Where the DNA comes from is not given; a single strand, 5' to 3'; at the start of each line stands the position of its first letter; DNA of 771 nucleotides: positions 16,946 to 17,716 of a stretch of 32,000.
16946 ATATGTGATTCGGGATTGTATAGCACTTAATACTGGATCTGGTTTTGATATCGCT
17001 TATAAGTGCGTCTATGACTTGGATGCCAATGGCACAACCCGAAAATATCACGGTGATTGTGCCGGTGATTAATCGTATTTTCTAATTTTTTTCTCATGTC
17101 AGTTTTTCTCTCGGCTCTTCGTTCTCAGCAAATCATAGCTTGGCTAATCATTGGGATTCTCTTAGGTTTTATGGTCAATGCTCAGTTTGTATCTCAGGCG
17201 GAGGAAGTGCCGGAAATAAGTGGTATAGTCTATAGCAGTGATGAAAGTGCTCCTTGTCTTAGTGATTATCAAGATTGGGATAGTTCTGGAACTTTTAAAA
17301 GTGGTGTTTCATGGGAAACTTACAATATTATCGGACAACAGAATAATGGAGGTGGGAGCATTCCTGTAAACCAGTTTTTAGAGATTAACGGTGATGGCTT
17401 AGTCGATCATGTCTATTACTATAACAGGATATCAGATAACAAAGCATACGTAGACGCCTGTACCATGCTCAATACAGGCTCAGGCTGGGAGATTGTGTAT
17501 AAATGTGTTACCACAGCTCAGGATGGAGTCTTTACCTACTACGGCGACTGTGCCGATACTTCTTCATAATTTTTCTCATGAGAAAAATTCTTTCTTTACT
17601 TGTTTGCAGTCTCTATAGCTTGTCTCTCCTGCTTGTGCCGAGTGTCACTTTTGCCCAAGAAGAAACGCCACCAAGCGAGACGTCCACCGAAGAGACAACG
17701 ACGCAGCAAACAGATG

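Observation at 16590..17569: Two paralogous single-blade FG-GAP-like secreted proteins immediately upstream of an RHS protein that lacks the TcB-type propeller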

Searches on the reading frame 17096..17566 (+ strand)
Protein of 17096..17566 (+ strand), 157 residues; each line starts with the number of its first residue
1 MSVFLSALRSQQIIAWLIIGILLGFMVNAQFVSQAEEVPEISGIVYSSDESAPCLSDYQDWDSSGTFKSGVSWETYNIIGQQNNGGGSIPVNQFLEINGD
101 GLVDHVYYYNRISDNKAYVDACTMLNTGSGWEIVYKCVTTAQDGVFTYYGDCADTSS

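Call 4: search_protein_families(library=pfam, proteins=[window:17096-17566:+], max_evalue=1)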
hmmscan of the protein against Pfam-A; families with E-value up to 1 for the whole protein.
window:17096-17566:+ (157 aa): 1 family
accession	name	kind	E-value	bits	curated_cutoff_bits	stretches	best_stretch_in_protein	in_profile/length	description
PF06480.20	FtsH_ext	-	0.057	14.1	25.5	0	13-42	1-30/103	FtsH Extracellular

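Call 6: find_homologous_proteins(query=window:17096-17566:+, max_evalue=0.001)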
Query window:17096-17566:+ (157 aa): 1 proteins with E <= 0.001 among 6 candidates.
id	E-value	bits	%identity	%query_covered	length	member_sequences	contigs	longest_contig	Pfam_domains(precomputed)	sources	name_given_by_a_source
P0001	1.0e-100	352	100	100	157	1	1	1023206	-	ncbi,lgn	-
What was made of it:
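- Tried and rejected: The word-indexed homologue search with protein B alone found only itself (call 6).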

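Call 11: find_encoding_contigs(protein=P0001, flank=10000, max_places=3)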
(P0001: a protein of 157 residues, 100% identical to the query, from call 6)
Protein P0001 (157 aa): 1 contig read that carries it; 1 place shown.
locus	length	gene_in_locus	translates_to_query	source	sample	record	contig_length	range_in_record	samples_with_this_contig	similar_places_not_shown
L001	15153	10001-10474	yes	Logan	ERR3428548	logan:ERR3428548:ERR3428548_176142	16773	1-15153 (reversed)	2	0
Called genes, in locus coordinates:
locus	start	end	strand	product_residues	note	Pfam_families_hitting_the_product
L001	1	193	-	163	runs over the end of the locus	-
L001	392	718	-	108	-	-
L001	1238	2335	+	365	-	PF00268:Ribonuc_red_sm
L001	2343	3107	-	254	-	-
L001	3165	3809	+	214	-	PF10502:Peptidase_S26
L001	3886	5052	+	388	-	PF00041:fn3 (faint)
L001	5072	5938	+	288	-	-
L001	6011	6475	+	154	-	-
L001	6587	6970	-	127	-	-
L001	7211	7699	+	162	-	PF00149:Metallophos (weak), PF12850:Metallophos_2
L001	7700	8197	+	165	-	PF10263:SprT-like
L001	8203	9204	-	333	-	PF01946:Thi4 (faint), PF13434:Lys_Orn_oxgnase (faint), PF00890:FAD_binding_2 (weak), PF01134:GIDA (faint), PF07992:Pyr_redox_2, PF12831:FAD_oxidored (weak), PF13738:Pyr_redox_3, PF00070:Pyr_redox, +3 more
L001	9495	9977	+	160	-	-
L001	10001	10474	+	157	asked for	-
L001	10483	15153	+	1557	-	?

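Call 12: search_protein_families(library=pfam, proteins=[window:17096-17566:+], max_evalue=10)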
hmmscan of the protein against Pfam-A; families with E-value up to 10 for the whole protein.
window:17096-17566:+ (157 aa): 1 family
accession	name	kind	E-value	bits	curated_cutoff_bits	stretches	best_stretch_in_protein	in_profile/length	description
PF06480.20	FtsH_ext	-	0.057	14.1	25.5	2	13-42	1-30/103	FtsH Extracellular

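Call 13: search_solved_structures(query=A1, max_evalue=10, show_alignments=3)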
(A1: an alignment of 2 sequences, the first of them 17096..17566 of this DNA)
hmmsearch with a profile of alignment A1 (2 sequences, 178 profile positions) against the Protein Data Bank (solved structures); distinct sequences matched with E-value up to 10: 0.

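Call 14: predict_structure(alignment_id=A1)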
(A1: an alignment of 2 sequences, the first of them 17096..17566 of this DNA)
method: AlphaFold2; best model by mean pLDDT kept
length: 157 residues; sequences in the alignment: 2
mean_pLDDT: 45.1   pTM: 0.29
mean pLDDT of the five models: 45.1, 44.6, 43.1, 38.4, 36.8
residues with pLDDT >= 90: 0; 70-90: 10; 50-70: 46; < 50: 101
segments of 3 or more residues with pLDDT < 50: 28-93, 101-103, 115-118, 126-133, 141-146, 148-157
pLDDT, mean of each block of 10 residues (from residue 1): 58 73 59 32 29 35 32 30 32 49 50 50 50 51 48 43
secondary structure, 60 per line:
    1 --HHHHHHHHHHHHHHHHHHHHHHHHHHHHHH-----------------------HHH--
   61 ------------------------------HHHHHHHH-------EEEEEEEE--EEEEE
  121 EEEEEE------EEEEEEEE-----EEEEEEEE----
elements in order: H3-32 H91-98 E106-113 E116-126 E133-140 E146-153
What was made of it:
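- Tried and rejected: AlphaFold on the two-sequence alignment was useless, with pLDDT 45 (call 14).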

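Call 15: search_protein_families(library=ncbifam, proteins=[window:17096-17566:+], max_evalue=0.01)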
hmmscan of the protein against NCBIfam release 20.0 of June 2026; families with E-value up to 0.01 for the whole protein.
window:17096-17566:+ (157 aa): 0 families
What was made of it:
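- Tried and rejected: Pfam, NCBIfam and PDB sequence searches of A and B gave nothing meaningful (calls 4, 12, 13, 15).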

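Call 16: search_protein_representatives(alignment_id=A1)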
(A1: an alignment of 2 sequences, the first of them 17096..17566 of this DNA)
Query: 2 sequences, 178 profile positions. Proteins with E-value up to 0.001 (for the whole library): 783; up to 1e-10: 186; up to 1e-30: 3. The best 150 are listed.
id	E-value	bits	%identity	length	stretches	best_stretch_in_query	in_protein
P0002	7.6e-86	302.9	-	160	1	1-174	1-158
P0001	1.9e-79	282.0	-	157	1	1-178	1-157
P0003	3.0e-36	141.3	-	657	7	104-151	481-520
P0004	6.0e-27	111.0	-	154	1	48-175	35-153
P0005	1.0e-25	107.0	-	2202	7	105-151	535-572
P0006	2.2e-25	105.9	-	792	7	89-151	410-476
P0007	2.0e-24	102.8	-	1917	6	88-157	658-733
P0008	2.3e-23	99.3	-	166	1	7-174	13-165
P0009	5.4e-23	98.1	-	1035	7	103-161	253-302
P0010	6.0e-23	98.0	-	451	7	103-154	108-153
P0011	9.3e-23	97.3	-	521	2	105-177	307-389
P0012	1.4e-22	96.7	-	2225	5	106-159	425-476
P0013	1.9e-22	96.3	-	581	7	105-151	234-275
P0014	4.8e-22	95.0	-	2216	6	100-151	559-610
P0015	4.8e-20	88.5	-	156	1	22-174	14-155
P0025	1.1e-18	84.1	-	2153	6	103-153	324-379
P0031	6.2e-18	81.6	-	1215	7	100-151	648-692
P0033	9.7e-18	81.0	-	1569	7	104-127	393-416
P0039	2.5e-17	79.7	-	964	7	89-151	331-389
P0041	3.0e-17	79.4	-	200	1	53-177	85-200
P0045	1.3e-16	77.3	-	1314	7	83-153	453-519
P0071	8.6e-15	71.4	-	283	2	71-174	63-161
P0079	2.1e-14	70.1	-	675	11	70-117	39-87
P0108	2.1e-13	66.8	-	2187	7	105-151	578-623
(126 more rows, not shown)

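Call 22: find_homologous_proteins(query=A2, max_evalue=0.001)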
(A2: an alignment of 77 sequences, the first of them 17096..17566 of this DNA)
Query A2 (77 sequences) (157 aa, profile of the alignment): 38 proteins with E <= 0.001 among 1360 candidates.
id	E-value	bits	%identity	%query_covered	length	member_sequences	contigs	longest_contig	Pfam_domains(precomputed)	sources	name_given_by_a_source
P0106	2.8e-37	146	32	64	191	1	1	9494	-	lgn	-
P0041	7.6e-37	145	39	66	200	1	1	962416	-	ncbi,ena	-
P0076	3.6e-36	142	34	76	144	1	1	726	-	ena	-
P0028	4.1e-35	139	42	66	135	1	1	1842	-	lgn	-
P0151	5.8e-35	139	31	64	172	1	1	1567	-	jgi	jgi:hypothetical protein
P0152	4.8e-34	136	26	90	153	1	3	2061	-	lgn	-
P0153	1.0e-33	134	37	65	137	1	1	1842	-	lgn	-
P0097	1.3e-33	134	24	94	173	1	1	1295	-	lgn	-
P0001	2.2e-33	133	100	100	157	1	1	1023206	-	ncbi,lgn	-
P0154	2.8e-33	133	29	84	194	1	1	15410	-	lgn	-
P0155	3.0e-33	133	28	73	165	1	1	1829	-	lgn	-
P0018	2.2e-32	130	42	64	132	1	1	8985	-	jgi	jgi:hypothetical protein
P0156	4.2e-31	126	27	70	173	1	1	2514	-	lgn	-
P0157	2.2e-30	124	32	78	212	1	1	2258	-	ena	-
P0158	2.5e-28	117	30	80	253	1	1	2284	-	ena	-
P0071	3.7e-26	110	37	41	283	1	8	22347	-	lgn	-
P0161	1.5e-24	105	35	42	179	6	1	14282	-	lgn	-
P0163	6.4e-24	103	35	87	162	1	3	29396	-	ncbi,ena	ncbi:MAG: hypothetical protein AAB865_01525 [Patescibacteria group bacterium]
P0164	5.6e-23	100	31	71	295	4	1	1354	PF13517.13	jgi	-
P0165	3.4e-22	97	34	77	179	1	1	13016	PF13517.13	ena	-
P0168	2.8e-20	91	29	89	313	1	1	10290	PF13517.13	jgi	jgi:hypothetical protein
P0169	1.8e-18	85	38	27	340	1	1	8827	PF01839.30,PF12256.15,PF16743.11,PF13517.13,PF27309.1,PF21955.1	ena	-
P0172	5.7e-16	77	42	43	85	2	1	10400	-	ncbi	-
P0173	1.3e-12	66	49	25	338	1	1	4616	PF01839.30,PF12256.15,PF13517.13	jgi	jgi:hypothetical protein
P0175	6.3e-9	54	46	26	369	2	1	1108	PF13517.13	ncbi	ncbi:hypothetical protein AZO1586I_1206, partial [Bathymodiolus thermophilus thioautotrophic gill sy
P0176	2.1e-8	52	46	24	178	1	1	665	PF12256.15,PF13517.13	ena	-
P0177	4.3e-7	48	36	26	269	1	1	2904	PF01839.30,PF13517.13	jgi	jgi:hypothetical protein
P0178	3.3e-5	42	30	63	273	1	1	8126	PF01839.30,PF12256.15,PF13517.13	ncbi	ncbi:MAG: VCBS repeat-containing protein [Candidatus Falkowbacteria bacterium]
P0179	1.3e-4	40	43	28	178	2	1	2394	PF13517.13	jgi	-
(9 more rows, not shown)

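Call 23: search_protein_families(library=pfam, alignment_id=A2, max_evalue=0.01)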
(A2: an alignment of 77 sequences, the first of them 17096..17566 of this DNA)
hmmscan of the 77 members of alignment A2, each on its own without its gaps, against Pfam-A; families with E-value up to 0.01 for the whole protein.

A. member 1, window:17096-17566:+ (157 aa): 0 families

B. families by the number of members that match (of 77 scanned): 3 families
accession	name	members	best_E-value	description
PF13517.12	FG-GAP_3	6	0.00016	FG-GAP-like repeat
PF01839.29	FG-GAP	2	0.0044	FG-GAP repeat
PF12256.14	TcdB_toxin_midN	1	0.0038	Insecticide toxin TcdB middle/N-terminal region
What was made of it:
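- On FG-GAP / FG-GAP_3 (VCBS) repeat, Pfam PF01839 / PF13517: Only 6 of 77 family members hit PF13517, with a best E of 1.6e-4, and 2 of 77 hit PF01839 (call 23).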

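Call 27: find_encoding_contigs(protein=P0041, flank=10000, max_places=2)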
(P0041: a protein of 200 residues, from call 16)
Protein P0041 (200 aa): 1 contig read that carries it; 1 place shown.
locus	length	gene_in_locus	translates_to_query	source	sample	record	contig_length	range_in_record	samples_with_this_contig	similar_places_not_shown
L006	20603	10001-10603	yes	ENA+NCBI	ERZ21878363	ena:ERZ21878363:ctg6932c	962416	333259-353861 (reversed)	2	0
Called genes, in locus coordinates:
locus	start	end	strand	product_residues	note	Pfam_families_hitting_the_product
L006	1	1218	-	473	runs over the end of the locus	PF12161:HsdM_N, PF05175:MTS (faint), PF02384:N6_Mtase, PF01170:UPF0020 (faint), PF07669:Eco57I (weak)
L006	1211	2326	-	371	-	-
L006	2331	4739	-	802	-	PF04313:HSDR_N (faint), PF13588:HSDR_N_2 (weak), PF04851:ResIII, PF00270:DEAD, PF18766:SWI2_SNF2, PF08463:EcoEI_R_C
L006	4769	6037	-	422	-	PF00239:Resolvase, PF07508:Recombinase, PF13408:Zn_ribbon_recom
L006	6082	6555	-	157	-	PF13022:HTH_Tnp_1_2 (weak)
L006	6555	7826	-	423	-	PF02195:ParB_N, PF01555:N6_N4_Mtase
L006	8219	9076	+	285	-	PF14267:DUF4357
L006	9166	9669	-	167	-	-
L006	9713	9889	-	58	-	-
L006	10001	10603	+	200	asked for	-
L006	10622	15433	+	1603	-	PF03534:SpvB, PF05593:RHS_repeat (faint), PF12256:TcdB_toxin_midN, PF20041:DUF6443, PF25023:TEN_YD-shell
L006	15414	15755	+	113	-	-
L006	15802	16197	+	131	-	PF13162:DUF3997 (weak)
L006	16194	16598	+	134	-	-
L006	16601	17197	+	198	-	-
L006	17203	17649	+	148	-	-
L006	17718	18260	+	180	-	PF00395:SLH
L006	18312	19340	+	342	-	PF00793:DAHP_synth_1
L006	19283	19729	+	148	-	PF01817:CM_2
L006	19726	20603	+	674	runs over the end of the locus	PF00275:EPSP_synthase, PF08501:Shikimate_dh_N, PF01488:Shikimate_DH, PF03807:F420_oxidored (weak)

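Call 28: find_encoding_contigs(protein=P0163, flank=10000, max_places=2)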
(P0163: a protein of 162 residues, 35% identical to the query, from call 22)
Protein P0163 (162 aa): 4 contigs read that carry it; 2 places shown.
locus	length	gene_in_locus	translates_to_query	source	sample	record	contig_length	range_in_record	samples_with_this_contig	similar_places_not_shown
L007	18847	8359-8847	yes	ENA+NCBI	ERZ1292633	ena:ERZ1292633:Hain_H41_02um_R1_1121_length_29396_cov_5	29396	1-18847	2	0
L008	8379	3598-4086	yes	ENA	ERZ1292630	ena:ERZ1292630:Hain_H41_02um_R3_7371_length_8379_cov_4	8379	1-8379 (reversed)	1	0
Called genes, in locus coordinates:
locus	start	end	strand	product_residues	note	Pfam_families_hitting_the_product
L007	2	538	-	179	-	?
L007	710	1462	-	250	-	PF01978:TrmB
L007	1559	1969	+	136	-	PF05523:FdtA (weak), PF07883:Cupin_2 (weak)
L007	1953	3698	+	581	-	-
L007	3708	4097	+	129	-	PF02452:PemK_toxin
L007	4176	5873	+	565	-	-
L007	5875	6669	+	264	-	PF02673:BacA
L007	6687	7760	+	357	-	PF03054:tRNA_Me_trans, PF20259:tRNA_Me_trans_M, PF20258:tRNA_Me_trans_C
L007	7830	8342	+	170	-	-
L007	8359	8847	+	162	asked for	-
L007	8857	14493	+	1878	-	PF03534:SpvB, PF05593:RHS_repeat (weak)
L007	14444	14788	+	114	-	-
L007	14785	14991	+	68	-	-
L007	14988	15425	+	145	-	-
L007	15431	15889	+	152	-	-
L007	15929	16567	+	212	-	-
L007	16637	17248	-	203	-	-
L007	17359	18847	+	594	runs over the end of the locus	PF00009:GTP_EFTU, PF03144:GTP_EFTU_D2 (weak), PF00679:EFG_C, PF06421:LepA_C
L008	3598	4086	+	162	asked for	-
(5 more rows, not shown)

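Call 29: find_encoding_contigs(protein=P0165, flank=10000, max_places=2)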
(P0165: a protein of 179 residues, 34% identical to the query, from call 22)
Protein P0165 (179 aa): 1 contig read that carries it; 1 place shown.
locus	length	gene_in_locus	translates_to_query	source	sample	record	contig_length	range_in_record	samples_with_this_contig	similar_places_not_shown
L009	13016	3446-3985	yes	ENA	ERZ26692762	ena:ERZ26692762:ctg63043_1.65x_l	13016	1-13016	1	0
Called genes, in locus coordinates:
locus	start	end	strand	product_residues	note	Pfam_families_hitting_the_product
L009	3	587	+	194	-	?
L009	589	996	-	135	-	PF00472:RF-1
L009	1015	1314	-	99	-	-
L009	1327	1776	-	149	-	-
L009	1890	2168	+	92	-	-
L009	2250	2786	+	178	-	-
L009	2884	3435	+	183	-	-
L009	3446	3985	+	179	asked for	PF13517:FG-GAP_3 (faint)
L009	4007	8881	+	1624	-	PF03534:SpvB, PF05593:RHS_repeat (weak), PF15650:Tox-REase-9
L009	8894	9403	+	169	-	PF14137:DUF4304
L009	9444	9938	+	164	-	PF14280:DUF4365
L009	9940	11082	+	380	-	-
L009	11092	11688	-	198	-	PF03352:Adenine_glyco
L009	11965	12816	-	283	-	-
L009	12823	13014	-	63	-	?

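Call 31: find_encoding_contigs(protein=P0154, flank=10000, max_places=2)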
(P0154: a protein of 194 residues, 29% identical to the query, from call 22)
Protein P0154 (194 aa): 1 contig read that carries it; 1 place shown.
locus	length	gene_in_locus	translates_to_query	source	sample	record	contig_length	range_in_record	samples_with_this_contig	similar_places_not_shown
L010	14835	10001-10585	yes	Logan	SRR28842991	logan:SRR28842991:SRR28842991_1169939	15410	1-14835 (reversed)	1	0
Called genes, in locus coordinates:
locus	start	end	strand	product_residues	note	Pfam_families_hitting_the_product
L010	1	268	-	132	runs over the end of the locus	-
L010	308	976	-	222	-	PF13643:DUF4145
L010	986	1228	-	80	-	PF09954:DUF2188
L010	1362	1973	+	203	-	PF01726:LexA_DNA_bind, PF00717:Peptidase_S24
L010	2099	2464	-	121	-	-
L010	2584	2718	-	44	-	-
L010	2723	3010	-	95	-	PF02223:Thymidylate_kin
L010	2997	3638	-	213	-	PF12161:HsdM_N, PF02384:N6_Mtase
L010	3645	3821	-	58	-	PF01381:HTH_3, PF12844:HTH_19 (weak), PF13443:HTH_26, PF13560:HTH_31 (weak)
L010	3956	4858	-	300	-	PF01978:TrmB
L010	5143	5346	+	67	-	-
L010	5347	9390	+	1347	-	PF22148:Fervidolysin_NPro-like, PF00082:Peptidase_S8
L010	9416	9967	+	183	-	-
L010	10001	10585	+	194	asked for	-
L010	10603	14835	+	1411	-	?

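Call 32: find_encoding_contigs(protein=P0161, flank=10000, max_places=2)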
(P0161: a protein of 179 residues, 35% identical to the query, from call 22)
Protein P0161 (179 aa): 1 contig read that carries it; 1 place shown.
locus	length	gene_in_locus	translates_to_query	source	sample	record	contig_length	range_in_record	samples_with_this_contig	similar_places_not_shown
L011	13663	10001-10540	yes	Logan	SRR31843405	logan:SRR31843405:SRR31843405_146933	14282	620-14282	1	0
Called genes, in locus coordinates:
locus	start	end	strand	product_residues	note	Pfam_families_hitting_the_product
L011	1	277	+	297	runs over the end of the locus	?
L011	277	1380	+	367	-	PF00226:DnaJ, PF01556:DnaJ_C, PF00684:DnaJ_CXXCXGXG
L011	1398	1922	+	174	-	PF04542:Sigma70_r2, PF08281:Sigma70_r4_2, PF04545:Sigma70_r4 (weak)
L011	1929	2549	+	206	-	-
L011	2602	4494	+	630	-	PF01436:NHL (faint)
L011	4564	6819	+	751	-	PF17957:Big_7 (weak)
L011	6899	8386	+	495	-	PF13632:Glyco_trans_2_3 (weak)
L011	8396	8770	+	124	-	PF00903:Glyoxalase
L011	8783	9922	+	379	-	PF01702:TGT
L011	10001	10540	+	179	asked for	-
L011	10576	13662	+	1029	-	?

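Call 33: find_encoding_contigs(protein=P0071, flank=10000, max_places=2)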
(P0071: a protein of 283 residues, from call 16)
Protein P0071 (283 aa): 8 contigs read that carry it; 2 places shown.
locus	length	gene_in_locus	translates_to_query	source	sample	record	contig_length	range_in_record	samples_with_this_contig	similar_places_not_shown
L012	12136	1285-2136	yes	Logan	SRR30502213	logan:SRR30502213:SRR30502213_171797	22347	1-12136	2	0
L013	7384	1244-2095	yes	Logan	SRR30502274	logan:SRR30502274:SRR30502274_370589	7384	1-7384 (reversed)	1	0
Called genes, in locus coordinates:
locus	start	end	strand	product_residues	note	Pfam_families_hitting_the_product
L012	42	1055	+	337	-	PF04055:Radical_SAM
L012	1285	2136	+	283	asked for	-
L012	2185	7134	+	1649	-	PF03534:SpvB, PF25023:TEN_YD-shell (weak), PF05593:RHS_repeat (weak), PF25023:TEN_YD-shell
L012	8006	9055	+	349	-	-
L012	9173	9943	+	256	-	-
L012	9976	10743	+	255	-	-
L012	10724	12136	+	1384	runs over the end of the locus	-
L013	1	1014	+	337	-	PF04055:Radical_SAM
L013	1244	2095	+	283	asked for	-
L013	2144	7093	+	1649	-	PF03534:SpvB, PF25023:TEN_YD-shell (weak), PF05593:RHS_repeat (weak), PF25023:TEN_YD-shell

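Call 39: search_protein_families(library=pfam, proteins=[P0005, P0007, P0012, P0003, P0006, P0010], max_evalue=0.001)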
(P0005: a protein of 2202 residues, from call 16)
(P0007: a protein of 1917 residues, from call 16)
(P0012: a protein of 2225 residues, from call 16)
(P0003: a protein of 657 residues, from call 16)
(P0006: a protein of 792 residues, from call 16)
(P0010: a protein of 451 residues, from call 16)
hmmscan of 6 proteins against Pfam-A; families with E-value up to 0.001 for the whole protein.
P0005 (2202 aa): 5 families
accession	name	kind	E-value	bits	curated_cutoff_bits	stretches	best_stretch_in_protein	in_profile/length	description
PF05593.20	RHS_repeat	-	1e-21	77.2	22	2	1090-1126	2-37/38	RHS Repeat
PF13517.12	FG-GAP_3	-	2.6e-16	60.4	26.9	3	477-549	1-60/61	FG-GAP-like repeat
PF03534.18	SpvB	-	2.1e-14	53.9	22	1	44-215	3-184/287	Salmonella virulence plasmid 65kDa B protein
PF00404.24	Dockerin_1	-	8.8e-06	26.3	22.9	0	350-361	34-45/57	Dockerin type I domain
PF01839.29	FG-GAP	-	9.3e-05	22.7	22.1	0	475-485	7-17/37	FG-GAP repeat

P0007 (1917 aa): 7 families
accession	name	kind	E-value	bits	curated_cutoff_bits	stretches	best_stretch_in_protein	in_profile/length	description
PF05593.20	RHS_repeat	-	6e-28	97.1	22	2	1201-1235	1-35/38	RHS Repeat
PF12256.14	TcdB_toxin_midN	-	8.3e-23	81.1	24.8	1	675-800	30-158/181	Insecticide toxin TcdB middle/N-terminal region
PF17963.7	Big_9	-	8e-18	65.6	23.6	2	1691-1780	1-89/89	Bacterial Ig domain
PF13517.12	FG-GAP_3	-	1.6e-16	61.1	26.9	4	620-689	1-60/61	FG-GAP-like repeat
PF17892.7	Cadherin_5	-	6.3e-11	42.4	26.5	1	1690-1781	1-97/98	Cadherin-like domain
PF01839.29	FG-GAP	-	1.1e-09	38.3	22.1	0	678-691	8-21/37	FG-GAP repeat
PF17803.7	Cadherin_4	-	2.8e-07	31.4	25.1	1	1684-1729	4-50/71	Bacterial cadherin-like domain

P0012 (2225 aa): 6 families
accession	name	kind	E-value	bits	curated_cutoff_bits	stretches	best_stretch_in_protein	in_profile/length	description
PF05593.20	RHS_repeat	-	3.7e-19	69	22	1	1328-1359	2-33/38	RHS Repeat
PF03534.18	SpvB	-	1.7e-15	57.4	22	1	38-225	2-187/287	Salmonella virulence plasmid 65kDa B protein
PF13517.12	FG-GAP_3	-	5.6e-09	36.9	26.9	0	645-721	1-60/61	FG-GAP-like repeat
PF12256.14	TcdB_toxin_midN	-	8e-07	29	24.8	0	778-918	31-167/181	Insecticide toxin TcdB middle/N-terminal region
PF15283.12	DUF4595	-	7.9e-05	23.1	34.2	1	1486-1614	63-137/202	Domain of unknown function (DUF4595) with porin-like fold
PF00404.24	Dockerin_1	-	0.00035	21.1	22.9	0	703-721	29-47/57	Dockerin type I domain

P0003 (657 aa): 7 families
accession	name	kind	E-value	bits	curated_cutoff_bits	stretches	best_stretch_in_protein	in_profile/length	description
PF00404.24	Dockerin_1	-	1.5e-12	48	22.9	0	352-376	20-45/57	Dockerin type I domain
PF13517.12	FG-GAP_3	-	9.8e-11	42.5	26.9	1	486-555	1-60/61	FG-GAP-like repeat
PF16743.10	PliI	-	2e-09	37.6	27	0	418-450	57-89/123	Periplasmic lysozyme inhibitor of I-type lysozyme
PF01839.29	FG-GAP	-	2.8e-08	33.9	22.1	0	425-435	7-17/37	FG-GAP repeat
PF01989.23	AcnX_swivel_put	-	1.5e-05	25.1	27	0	238-278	8-48/80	Aconitase X swivel domain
PF03534.18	SpvB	-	3.1e-05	23.8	22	1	28-103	118-196/287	Salmonella virulence plasmid 65kDa B protein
PF18866.6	CxC7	-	0.00027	21.3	27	0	526-545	32-51/64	CxC7 like cysteine cluster associated with KDZ transposases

P0006 (792 aa): 3 families
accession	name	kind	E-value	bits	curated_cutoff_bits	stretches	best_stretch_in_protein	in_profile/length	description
PF13517.12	FG-GAP_3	-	2.5e-36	124.5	26.9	6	380-442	1-60/61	FG-GAP-like repeat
PF12256.14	TcdB_toxin_midN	-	1.7e-14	54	24.8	1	518-671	16-180/181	Insecticide toxin TcdB middle/N-terminal region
PF03534.18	SpvB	-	2.6e-05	24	22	1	21-91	110-182/287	Salmonella virulence plasmid 65kDa B protein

P0010 (451 aa): 4 families
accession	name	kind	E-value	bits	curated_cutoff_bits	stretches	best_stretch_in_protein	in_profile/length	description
PF13517.12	FG-GAP_3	-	1.3e-18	67.7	26.9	1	56-124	1-60/61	FG-GAP-like repeat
PF01839.29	FG-GAP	-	2.9e-05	24.3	22.1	0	241-252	8-19/37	FG-GAP repeat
PF03743.19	TrbI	-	0.00021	21.7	35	0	269-332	137-186/188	Bacterial conjugation TrbI-like protein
PF07481.16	DUF1521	-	0.00025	21.6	23.6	0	94-145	29-81/169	Domain of Unknown Function (DUF1521)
